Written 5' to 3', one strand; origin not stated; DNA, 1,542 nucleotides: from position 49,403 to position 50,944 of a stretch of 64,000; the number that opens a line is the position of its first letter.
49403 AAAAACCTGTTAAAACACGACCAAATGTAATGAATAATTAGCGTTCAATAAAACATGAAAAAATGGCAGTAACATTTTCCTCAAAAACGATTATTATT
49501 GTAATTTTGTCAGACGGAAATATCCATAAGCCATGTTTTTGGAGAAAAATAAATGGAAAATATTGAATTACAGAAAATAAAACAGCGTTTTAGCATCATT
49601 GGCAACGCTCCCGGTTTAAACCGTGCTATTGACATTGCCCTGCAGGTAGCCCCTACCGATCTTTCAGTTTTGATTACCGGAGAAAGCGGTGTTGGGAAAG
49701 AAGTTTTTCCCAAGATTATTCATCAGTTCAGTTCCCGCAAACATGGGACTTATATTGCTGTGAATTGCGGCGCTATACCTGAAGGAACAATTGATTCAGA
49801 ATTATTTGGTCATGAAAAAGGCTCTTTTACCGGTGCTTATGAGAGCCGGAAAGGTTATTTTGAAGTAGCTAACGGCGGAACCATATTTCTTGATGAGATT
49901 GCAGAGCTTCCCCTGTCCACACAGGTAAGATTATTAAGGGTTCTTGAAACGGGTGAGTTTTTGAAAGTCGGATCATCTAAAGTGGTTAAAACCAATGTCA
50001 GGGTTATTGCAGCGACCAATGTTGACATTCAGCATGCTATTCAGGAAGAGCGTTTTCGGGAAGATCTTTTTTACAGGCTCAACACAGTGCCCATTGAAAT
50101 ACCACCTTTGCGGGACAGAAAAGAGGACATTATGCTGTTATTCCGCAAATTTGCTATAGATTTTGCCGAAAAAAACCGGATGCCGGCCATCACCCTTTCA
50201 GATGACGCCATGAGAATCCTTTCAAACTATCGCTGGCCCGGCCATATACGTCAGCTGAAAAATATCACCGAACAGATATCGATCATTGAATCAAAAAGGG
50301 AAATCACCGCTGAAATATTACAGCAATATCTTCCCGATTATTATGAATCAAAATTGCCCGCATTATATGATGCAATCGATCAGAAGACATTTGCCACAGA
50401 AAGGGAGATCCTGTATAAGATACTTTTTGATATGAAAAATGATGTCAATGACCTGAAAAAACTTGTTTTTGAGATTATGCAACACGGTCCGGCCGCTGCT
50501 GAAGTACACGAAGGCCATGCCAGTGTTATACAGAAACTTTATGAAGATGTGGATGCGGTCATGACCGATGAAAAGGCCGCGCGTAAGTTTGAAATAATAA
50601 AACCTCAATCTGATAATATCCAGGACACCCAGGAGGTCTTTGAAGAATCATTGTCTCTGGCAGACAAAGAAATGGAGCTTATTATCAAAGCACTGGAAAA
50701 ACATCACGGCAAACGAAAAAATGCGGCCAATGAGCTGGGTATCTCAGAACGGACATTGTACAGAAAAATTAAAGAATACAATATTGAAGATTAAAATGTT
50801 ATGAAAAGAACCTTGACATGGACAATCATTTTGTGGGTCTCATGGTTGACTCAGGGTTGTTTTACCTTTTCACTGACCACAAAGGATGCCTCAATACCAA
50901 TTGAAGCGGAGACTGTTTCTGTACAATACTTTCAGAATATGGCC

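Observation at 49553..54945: Sensor-less (PspF-like) sigma-54 activator encoded just upstream of lptE, secG and the putatively sigma-54-driven groESL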

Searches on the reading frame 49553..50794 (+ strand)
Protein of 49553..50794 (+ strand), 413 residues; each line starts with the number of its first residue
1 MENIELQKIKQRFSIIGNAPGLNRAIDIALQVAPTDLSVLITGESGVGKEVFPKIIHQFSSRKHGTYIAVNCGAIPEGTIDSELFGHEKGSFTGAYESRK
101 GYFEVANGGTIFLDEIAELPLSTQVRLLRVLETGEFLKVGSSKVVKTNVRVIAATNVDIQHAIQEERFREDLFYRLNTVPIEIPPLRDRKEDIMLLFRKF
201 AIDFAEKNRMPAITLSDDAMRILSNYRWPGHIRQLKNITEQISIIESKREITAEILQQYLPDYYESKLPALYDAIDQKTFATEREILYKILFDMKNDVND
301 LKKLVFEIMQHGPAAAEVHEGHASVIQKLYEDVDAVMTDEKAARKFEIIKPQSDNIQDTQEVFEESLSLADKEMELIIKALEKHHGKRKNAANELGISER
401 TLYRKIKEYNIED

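Call 3: search_protein_families(library=pfam, proteins=[window:49553-50794:+], max_evalue=0.01)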
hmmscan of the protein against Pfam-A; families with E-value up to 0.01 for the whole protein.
window:49553-50794:+ (413 aa): 10 families
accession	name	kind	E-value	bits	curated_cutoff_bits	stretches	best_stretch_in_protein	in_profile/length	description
PF00158.32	Sigma54_activat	-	2.1e-67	226.5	20.2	1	15-182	1-168/168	Sigma-54 interaction domain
PF25601.1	AAA_lid_14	-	3.1e-19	69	27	1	187-262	1-76/87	AAA+ ATPase lid domain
PF14532.12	Sigma54_activ_2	-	4.8e-15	56.5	25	1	31-186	16-138/138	Sigma-54 interaction domain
PF02954.25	HTH_8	-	1.7e-14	53.7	22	1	369-409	2-42/42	Bacterial regulatory protein, Fis family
PF07728.20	AAA_5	-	6.2e-07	29.9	22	1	39-157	2-123/139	AAA domain (dynein-related subfamily)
PF18024.7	HTH_50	-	3.6e-06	27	27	1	370-411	9-49/50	Helix-turn-helix domain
PF07724.20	AAA_2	-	7.6e-06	26.5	27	1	38-168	5-136/166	AAA domain (Cdc48 subfamily)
PF13518.12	HTH_28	-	0.00058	20.3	25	1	377-411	5-38/52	Helix-turn-helix domain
PF00493.29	MCM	-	0.004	16.7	23.3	1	35-160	56-176/224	MCM P-loop domain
PF13551.12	HTH_29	-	0.0067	16.9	28.1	0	377-410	4-37/64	Winged helix-turn helix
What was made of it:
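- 50657..50779 (+): Fis-type HTH (HTH_8), residues 369-409. The recognition helix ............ is almost invariant across the phylum. Pfam scan (call 3).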

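Call 11: search_protein_families(library=ncbifam, proteins=[window:49553-50794:+], max_evalue=0.01)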
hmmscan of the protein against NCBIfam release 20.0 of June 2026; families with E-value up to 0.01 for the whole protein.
window:49553-50794:+ (413 aa): 29 families (the best 25 are shown)
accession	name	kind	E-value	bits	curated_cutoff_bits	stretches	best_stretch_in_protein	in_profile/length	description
NF041552.1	TF_PrdR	equivalog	2.7e-103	346.3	795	2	10-267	264-521/577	sigma-54 dependent transcriptional regulator PrdR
TIGR01817.1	nifA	equivalog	2.9e-94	316.7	528.85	1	7-256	190-438/534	nif-specific transcriptional activator NifA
TIGR01818.1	ntrC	equivalog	9.2e-93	311.5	558.6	2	9-260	130-381/463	nitrogen regulation protein NR(I)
NF050807.1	TransRegFlbDCaul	equivalog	2.7e-87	293.5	750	2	14-311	119-412/454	sigma-54-dependent transcriptional regulator FlbD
NF003451.0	PRK05022.1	equivalog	5e-86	289.4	476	1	7-250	184-427/512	nitric oxide reductase transcriptional regulator NorR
NF008469.0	PRK11361.1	equivalog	5e-86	289.2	714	2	11-257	141-387/461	acetoacetate metabolism transcriptional regulator AtoC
TIGR02915.1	PEP_resp_reg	equivalog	1.6e-84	284.3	502.6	1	2-257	125-383/445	PEP-CTERM-box response regulator transcription factor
NF038308.1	RNA_repair_RtcR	equivalog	3.3e-82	277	650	1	12-260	179-436/530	RNA repair transcriptional activator RtcR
TIGR02974.1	phageshock_pspF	equivalog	3.4e-81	273.1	443.55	1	15-409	1-336/336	phage shock protein operon transcriptional activator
NF049963.1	RespRegFlgRCampy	domain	7.8e-81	272.1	750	1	10-256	131-377/429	fla regulon two-component system response regulator FlgR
TIGR02329.1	propionate_PrpR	equivalog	1.3e-80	271.5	499.2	2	13-270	212-477/526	propionate catabolism operon regulatory protein PrpR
NF041946.1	LuxO_transreg_Vib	equivalog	5.7e-80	269.3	800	2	10-279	130-399/463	quorum-sensing sigma-54 dependent transcriptional regulator LuxO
NF041906.1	V4R_TF_MobR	exception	5.5e-79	266.1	999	2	12-267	231-484/544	phenol degradation transcriptional regulator MobR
NF008176.1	PRK10923.1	equivalog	1.4e-75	254.7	620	1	12-270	137-392/469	nitrogen regulation protein NR(I)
NF011695.0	PRK15115.1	equivalog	1.8e-75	254.4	763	1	12-292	134-409/445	two-component system response regulator GlrR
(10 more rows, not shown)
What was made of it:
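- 49553..50794 (+): Sensor-less sigma-54 enhancer-binding protein, 413 aa: AAA+ core, lid, long linker, Fis-type HTH. Pfam and NCBIfam scans (calls 3, 11).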

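Call 19: find_homologous_proteins(query=window:49553-50794:+, max_evalue=1e-30)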
Query window:49553-50794:+ (413 aa): 8000 proteins with E <= 1e-30 among 8000 candidates; the best 120 are listed.
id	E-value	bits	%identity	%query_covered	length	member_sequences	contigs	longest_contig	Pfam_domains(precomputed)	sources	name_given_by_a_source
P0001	2.0e-267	904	100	100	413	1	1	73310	PF00158.33,PF07724.21,PF25601.2,PF02954.26,PF18024.8,PF14532.13,PF07728.21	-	-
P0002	1.9e-266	901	100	100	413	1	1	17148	PF00158.33,PF07724.21,PF25601.2,PF02954.26,PF18024.8,PF14532.13,PF07728.21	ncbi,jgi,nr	ncbi:MAG: sigma-54-dependent Fis family transcriptional regulator [Bacteroidales bacterium]|nr:sigma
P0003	1.5e-242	823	89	100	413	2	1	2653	PF00158.33,PF07724.21,PF25601.2,PF02954.26,PF18024.8,PF14532.13,PF07728.21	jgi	jgi:transcriptional regulator with PAS, ATPase and Fis domain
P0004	2.1e-242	822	89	100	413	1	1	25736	PF00158.33,PF07724.21,PF25601.2,PF02954.26,PF18024.8,PF14532.13,PF07728.21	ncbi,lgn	-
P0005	3.8e-241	818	88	100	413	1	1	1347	PF00158.33,PF25601.2,PF02954.26,PF18024.8,PF14532.13,PF07728.21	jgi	jgi:transcriptional regulator with PAS, ATPase and Fis domain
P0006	1.0e-240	816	87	100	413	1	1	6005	PF00158.33,PF25601.2,PF02954.26,PF18024.8,PF14532.13,PF07728.21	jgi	jgi:transcriptional regulator with PAS, ATPase and Fis domain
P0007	1.1e-240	816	88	100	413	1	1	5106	PF00158.33,PF25601.2,PF02954.26,PF18024.8,PF14532.13,PF07728.21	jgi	jgi:transcriptional regulator with PAS, ATPase and Fis domain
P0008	1.2e-240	816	87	100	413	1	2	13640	PF00158.33,PF25601.2,PF02954.26,PF18024.8,PF14532.13,PF07728.21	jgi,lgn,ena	jgi:transcriptional regulator with PAS, ATPase and Fis domain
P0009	6.2e-240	814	87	100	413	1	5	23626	PF00158.33,PF25601.2,PF02954.26,PF18024.8,PF14532.13,PF07728.21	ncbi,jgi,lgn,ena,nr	ncbi:MAG: ATPase [Bacteroidetes bacterium]|nr:ATPase [Bacteroidota bacterium]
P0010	9.9e-240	813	88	100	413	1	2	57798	PF00158.33,PF07724.21,PF25601.2,PF02954.26,PF18024.8,PF14532.13,PF07728.21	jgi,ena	jgi:transcriptional regulator with PAS, ATPase and Fis domain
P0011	1.7e-239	812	87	100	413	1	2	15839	PF00158.33,PF25601.2,PF02954.26,PF18024.8,PF14532.13,PF07728.21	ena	-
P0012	1.2e-238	810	88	100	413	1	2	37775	PF00158.33,PF25601.2,PF02954.26,PF18024.8,PF14532.13,PF07728.21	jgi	jgi:transcriptional regulator with PAS, ATPase and Fis domain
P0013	1.2e-238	810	87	100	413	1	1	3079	PF00158.33,PF25601.2,PF02954.26,PF18024.8,PF14532.13,PF07728.21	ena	-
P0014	1.3e-238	810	87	100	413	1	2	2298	PF00158.33,PF25601.2,PF02954.26,PF18024.8,PF14532.13,PF07728.21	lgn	-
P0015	4.8e-236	801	86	100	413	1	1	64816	PF00158.33,PF25601.2,PF02954.26,PF18024.8,PF14532.13,PF07728.21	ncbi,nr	ncbi:MAG: sigma-54-dependent Fis family transcriptional regulator [Bacteroidales bacterium]|nr:sigma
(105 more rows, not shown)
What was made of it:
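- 49553..50794 (+): More than 100 homologues of 408-414 aa at 75-100% identity (call 19).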

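Call 30: predict_structure(alignment_id=A1)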
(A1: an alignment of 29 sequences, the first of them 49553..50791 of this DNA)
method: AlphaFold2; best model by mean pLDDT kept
length: 413 residues; sequences in the alignment: 29
mean_pLDDT: 59.7   pTM: 0.40
mean pLDDT of the five models: 59.7, 55.9, 55.6, 53.1, 48.1
residues with pLDDT >= 90: 0; 70-90: 153; 50-70: 137; < 50: 123
segments of 3 or more residues with pLDDT < 50: 1-19, 32-34, 59-64, 76-79, 81-100, 265-272, 315-367
pLDDT, mean of each block of 10 residues (from residue 1): 32 34 51 58 55 53 52 51 42 36 59 72 74 69 69 74 83 74 64 71 74 82 69 71 76 80 49 52 53 58 55 48 38 32 32 33 42 83 82 82 83 64
secondary structure, 60 per line:
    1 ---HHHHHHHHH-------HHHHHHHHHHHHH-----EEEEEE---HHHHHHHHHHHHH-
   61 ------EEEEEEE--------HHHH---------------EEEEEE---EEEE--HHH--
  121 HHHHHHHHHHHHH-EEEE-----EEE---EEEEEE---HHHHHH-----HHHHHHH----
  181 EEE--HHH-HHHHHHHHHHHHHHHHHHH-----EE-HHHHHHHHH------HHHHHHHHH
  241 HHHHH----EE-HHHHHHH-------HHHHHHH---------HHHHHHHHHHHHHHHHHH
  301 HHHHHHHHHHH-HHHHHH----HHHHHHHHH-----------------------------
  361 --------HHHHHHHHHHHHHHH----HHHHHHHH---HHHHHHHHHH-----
elements in order: H4-12 H20-32 E38-43 H47-59 E67-73 H82-85 E101-106 E110-113 H121-133 E135-138 E144-146 E150-155 H159-164 H170-176 E181-183 H190-208 H217-225 H232-245 H253-259 H267-273 H283-311 H313-318 H323-331 H369-383 H388-395 H399-408
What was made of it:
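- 50327..50467 (+): Conserved linker block, residues 259-305 (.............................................). It includes an amphipathic helix with heptad-like spacing. AF2 places a helix at 283-311 with low confidence (call 30).
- Checked: It is partly helical in a low-confidence AF2 model (call 30).
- The AF2 model of the linker is poor (pLDDT 59.7, call 30).
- Tried and rejected: AF2 of the activator with a shallow alignment (call 30).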

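Call 32: find_related_loci(query=A3, collection=genome_contigs, flank=10000)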
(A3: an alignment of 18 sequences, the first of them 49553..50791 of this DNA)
Query A3 (413 aa) in genome_contigs; peptide patterns used: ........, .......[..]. (x = any residue, [..] = any of these).
599 stretches matched a pattern (row limit reached: there are more); 599 encode a relative of the query (tblastn E <= 1e-3); the best 80 are kept; 80 distinct loci.
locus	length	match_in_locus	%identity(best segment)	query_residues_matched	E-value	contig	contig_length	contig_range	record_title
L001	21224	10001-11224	75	1-412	0e+0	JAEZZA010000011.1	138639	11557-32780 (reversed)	MAG: Bacteroidetes bacterium isolate OH_PFB_31 k127_682549, whole genome shotgun sequence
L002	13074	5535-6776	71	5-412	0e+0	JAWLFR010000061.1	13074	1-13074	MAG: Bacteroidales bacterium isolate 21BLK6-1.bin.38 NODE_4552_length_13074_cov_10.382119, whole genome shotgun sequence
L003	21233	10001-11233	70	5-412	0e+0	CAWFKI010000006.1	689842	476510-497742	MAG: uncultured Bacteroidales bacterium isolate MFD01872.bin.1.132 genome assembly, contig: contig_69324, whole genome s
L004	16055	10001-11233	70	5-412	0e+0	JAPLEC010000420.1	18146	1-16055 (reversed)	MAG: Bacteroidia bacterium isolate LacPavin_0920_SED5_MAG_39_11 LacPavin_0920_SED5_scaffold_1547200, whole genome shotgu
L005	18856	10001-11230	69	4-412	0e+0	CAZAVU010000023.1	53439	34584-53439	MAG TPA_asm: uncultured Odoribacter sp. isolate binchicken_co158_48 genome assembly, contig: NODE_528_length_53439_cov_8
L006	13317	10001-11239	68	1-412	7e-180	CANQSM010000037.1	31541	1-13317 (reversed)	MAG: uncultured Phocaeicola sp. isolate Lapin-021__bin16 genome assembly, contig: Lapin-021__NODE_1610_length_31541_cov_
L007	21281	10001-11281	63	1-412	3e-172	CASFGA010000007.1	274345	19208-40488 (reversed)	uncultured Bacteroides sp. isolate A85_L1_320320_idba_bin.75 genome assembly, contig: A85_L1_320320_idba_bin.75.fa_scaff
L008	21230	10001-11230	64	1-411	6e-168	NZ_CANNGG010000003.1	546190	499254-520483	Uncultured Tenacibaculum sp. isolate 4-973.fasta NODE_3, whole genome shotgun sequence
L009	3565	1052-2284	62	1-411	6e-174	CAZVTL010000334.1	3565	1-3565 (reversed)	MAG TPA_asm: uncultured Tangfeifania sp. isolate SRP272421_co2_520 genome assembly, contig: NODE_114637_length_3565_cov_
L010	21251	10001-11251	62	1-411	5e-165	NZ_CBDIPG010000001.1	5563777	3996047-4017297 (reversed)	MAG: Kordia sp. isolate C9799-m2-bin15 P-CCAP979-9-C1, whole genome shotgun sequence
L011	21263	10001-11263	62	1-411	1e-164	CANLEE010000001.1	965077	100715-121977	uncultured Psychroserpens sp. isolate 2-553-3Z.fasta genome assembly, contig: NODE_1, whole genome shotgun sequence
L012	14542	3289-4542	61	1-411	9e-164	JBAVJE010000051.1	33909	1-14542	MAG: Salinimicrobium sp. isolate MFD02245_ilm_asm_bin10 k127_181737, whole genome shotgun sequence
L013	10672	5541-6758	60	1-411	3e-162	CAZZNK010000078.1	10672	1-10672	MAG TPA_asm: uncultured Flavobacteriaceae bacterium isolate binchicken_co67_227 genome assembly, contig: NODE_6773_lengt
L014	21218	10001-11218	60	1-412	9e-162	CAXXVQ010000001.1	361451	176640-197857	MAG: Paludibacteraceae bacterium isolate 652e5631-a02e-49fa-becf-c47b9cb2a942 genome assembly, contig: contig_1, whole g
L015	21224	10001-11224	62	4-411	3e-160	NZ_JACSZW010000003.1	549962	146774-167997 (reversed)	Pedobacter sp. N36a NODE_3_length_549962_cov_62.2537, whole genome shotgun sequence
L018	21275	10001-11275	59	1-413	3e-158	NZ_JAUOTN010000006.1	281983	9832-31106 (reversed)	Pontibacter coccineus strain BT731 NODE_6_length_281983_cov_36.304272, whole genome shotgun sequence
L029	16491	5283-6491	52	1-413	6e-133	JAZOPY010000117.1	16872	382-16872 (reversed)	MAG: Candidatus Cryptobacteroides sp. isolate T1900045570_YK20190264.MAGScoT_cleanbin_000039 SGB_7973_k141_667256, whole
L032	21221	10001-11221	52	1-408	2e-128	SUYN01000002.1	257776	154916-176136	MAG: Bacteroidales bacterium isolate SIG151 NODE_109_length_257776_cov_15.998502, whole genome shotgun sequence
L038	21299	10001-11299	43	2-412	1e-100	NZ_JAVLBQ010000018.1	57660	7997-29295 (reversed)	MAG: Gracilimonas sp. isolate Uz-K11-12 NODE_18_length_57660_cov_6.130976, whole genome shotgun sequence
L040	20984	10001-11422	34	3-412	2e-85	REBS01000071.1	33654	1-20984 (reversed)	MAG: Gemmatimonadales bacterium isolate LCM1.Bin31 NODE_929_length_33654_cov_6.36739, whole genome shotgun sequence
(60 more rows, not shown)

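Call 64: search_solved_structures(query=A1, max_evalue=1e-20, show_alignments=1)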
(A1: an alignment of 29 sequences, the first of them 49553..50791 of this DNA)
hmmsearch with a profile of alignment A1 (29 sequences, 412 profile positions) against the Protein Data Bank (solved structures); distinct sequences matched with E-value up to 1e-20: 35.
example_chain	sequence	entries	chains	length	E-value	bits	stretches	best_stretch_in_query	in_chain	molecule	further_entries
8p53_C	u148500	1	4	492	3.5e-78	266.4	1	15-246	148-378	Transcriptional regulator FleQ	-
4l4u_A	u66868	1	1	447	5e-78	265.9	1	19-252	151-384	Transcriptional regulator (NtrC family)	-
5exx_A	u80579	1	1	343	1.3e-77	264.5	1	15-246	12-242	Transcriptional regulator FleQ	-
6jdi_A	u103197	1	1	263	3.5e-77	263.1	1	15-246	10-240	Nitrogen assimilation regulatory protein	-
5exp_A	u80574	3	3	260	3e-76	260.1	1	15-246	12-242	Transcriptional regulator FleQ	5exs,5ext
7ejw_C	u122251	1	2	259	3e-76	260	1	15-246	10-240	Transcriptional regulator FleQ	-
6j7e_A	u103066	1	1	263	3.1e-76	260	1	15-246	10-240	Nitrogen assimilation regulatory protein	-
6jdl_A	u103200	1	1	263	3.2e-76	260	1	15-246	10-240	Nitrogen assimilation regulatory protein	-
1ojl_A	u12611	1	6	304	7.8e-76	258.7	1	15-251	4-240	TRANSCRIPTIONAL REGULATORY PROTEIN ZRAR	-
8pb9_D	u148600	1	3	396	1e-75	258.3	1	15-246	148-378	Transcriptional regulator FleQ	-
26jl_A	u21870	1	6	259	2.2e-75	257.2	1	15-254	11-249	Flagellar regulatory protein A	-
9qq6_C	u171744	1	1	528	7.1e-72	245.6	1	15-256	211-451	Nif-specific regulatory protein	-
1ny6_A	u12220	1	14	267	9.5e-72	245.2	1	19-252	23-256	transcriptional regulator (NtrC family)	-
4ly6_A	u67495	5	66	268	9.6e-72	245.2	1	19-252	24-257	Transcriptional regulator (NtrC family)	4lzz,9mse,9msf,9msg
1ny5_A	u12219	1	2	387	2.3e-71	244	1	19-252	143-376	transcriptional regulator (NtrC family)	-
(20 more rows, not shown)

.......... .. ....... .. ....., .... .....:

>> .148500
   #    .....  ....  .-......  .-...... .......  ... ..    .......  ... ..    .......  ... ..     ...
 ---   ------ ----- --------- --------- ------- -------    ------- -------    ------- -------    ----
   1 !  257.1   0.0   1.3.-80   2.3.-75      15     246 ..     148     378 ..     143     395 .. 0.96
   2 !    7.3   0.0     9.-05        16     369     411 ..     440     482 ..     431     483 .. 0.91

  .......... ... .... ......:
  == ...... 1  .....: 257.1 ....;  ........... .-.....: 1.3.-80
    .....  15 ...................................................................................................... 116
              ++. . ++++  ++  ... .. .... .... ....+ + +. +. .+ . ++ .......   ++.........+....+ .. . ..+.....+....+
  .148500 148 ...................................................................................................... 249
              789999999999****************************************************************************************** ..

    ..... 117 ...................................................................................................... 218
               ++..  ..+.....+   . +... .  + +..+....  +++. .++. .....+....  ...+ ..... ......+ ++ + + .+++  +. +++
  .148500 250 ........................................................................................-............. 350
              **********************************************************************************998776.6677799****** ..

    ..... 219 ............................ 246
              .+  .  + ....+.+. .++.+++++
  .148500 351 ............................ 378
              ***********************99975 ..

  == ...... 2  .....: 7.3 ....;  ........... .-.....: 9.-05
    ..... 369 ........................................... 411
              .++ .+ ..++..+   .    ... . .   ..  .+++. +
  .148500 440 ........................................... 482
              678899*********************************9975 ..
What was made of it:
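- Closest known: FleQ of Pseudomonas aeruginosa. Same: Best PDB sequence match to the AAA+ domain (3.5e-78, call 64).
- The AAA+ profile matches FleQ, NtrC1, ZraR and PspF structures at 1e-64 to 1e-78 (call 64).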
